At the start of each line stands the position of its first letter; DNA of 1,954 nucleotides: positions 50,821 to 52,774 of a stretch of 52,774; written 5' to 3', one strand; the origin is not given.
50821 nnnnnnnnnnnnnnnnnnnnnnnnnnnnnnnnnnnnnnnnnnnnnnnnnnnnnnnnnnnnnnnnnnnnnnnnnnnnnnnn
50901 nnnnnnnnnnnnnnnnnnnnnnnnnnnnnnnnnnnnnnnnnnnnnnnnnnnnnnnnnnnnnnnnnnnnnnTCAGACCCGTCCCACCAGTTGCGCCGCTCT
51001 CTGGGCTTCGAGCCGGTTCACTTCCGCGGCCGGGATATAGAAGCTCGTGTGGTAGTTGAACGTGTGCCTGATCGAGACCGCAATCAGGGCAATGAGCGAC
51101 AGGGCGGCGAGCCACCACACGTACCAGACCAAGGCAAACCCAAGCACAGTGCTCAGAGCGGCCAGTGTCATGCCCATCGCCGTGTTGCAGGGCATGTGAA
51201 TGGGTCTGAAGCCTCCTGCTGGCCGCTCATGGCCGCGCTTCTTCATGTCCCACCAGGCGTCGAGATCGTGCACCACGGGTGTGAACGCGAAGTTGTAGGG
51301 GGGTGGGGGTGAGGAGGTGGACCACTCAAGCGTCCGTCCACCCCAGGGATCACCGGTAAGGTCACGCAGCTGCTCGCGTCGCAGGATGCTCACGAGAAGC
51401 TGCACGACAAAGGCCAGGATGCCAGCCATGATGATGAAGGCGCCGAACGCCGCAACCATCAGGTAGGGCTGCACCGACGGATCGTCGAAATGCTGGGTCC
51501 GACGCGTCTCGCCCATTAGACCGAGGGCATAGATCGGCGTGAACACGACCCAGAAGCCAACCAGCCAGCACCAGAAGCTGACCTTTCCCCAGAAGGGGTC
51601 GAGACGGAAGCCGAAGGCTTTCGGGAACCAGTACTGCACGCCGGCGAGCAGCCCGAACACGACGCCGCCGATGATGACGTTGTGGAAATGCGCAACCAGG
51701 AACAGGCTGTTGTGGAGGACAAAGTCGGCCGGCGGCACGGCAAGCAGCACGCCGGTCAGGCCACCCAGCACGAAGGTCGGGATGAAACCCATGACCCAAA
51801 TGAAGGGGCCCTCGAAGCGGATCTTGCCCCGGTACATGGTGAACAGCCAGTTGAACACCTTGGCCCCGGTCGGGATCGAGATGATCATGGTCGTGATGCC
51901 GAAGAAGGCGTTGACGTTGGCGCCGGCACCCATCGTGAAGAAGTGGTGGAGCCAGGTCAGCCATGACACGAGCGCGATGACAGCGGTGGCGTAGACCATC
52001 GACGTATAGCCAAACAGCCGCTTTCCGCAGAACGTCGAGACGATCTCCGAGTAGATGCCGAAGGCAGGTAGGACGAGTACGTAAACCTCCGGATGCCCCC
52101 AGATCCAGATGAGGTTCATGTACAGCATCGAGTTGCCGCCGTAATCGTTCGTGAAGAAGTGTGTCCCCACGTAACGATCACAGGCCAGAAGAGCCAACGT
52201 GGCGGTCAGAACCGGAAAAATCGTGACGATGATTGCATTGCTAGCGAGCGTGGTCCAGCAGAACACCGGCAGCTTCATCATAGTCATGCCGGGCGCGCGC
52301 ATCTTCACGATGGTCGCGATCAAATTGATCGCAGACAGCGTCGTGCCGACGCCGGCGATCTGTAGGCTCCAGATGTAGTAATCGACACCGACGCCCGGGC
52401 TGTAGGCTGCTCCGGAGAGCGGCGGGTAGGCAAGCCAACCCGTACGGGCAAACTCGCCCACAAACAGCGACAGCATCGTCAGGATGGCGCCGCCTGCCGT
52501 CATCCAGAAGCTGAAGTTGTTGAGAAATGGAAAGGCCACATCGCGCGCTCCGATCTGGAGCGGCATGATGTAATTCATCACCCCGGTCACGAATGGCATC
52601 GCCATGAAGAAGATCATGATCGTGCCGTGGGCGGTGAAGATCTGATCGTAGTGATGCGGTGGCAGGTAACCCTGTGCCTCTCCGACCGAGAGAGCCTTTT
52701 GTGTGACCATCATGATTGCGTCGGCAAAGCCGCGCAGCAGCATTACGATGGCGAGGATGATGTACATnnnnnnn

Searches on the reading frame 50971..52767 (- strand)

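Call 47: search_protein_families(library=pfam, proteins=[window:50971-52767:-], max_evalue=0.00001)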
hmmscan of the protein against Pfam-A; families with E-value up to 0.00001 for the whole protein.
window:50971-52767:- (598 aa): 1 family
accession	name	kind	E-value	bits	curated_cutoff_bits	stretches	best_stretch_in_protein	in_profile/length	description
PF00115.25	COX1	-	7.1e-142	473.7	34.8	1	1-445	5-436/436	Cytochrome C and Quinol oxidase polypeptide I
